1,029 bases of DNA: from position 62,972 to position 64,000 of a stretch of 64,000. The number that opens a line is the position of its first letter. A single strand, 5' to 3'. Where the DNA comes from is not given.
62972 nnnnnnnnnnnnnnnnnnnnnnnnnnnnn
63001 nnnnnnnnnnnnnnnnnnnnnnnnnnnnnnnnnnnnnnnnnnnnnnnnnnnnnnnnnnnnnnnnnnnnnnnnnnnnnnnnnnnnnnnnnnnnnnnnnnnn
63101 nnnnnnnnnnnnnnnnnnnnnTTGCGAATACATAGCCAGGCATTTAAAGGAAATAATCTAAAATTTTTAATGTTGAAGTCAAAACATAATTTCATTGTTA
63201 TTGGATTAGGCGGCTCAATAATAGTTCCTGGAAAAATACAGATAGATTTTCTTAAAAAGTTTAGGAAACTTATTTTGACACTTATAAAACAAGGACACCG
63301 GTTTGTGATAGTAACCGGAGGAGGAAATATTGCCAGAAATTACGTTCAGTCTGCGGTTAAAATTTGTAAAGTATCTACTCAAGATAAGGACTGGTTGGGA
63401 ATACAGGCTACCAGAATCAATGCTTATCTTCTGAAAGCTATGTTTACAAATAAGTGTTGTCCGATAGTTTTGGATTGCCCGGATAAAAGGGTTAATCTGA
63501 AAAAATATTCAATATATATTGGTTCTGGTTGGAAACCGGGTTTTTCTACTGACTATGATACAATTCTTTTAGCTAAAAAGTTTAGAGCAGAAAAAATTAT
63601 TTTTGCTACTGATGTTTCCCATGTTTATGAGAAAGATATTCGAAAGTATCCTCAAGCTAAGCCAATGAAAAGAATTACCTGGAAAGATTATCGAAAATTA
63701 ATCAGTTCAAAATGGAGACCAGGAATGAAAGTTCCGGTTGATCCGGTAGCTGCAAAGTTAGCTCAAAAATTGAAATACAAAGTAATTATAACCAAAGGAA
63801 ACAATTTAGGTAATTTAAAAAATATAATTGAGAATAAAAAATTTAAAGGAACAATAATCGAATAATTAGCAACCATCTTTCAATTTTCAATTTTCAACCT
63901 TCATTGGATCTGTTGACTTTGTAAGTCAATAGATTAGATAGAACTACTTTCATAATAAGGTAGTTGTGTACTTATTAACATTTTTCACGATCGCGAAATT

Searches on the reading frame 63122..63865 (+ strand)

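Call 76: search_protein_families(library=pfam, proteins=[window:63122-63865:+], max_evalue=0.0001)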
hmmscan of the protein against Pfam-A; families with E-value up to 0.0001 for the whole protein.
window:63122-63865:+ (247 aa): 1 family
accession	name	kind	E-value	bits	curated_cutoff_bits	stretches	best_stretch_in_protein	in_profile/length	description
PF00696.33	AA_kinase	-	5.2e-29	102.1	24.9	1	24-224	2-233/234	Amino acid kinase family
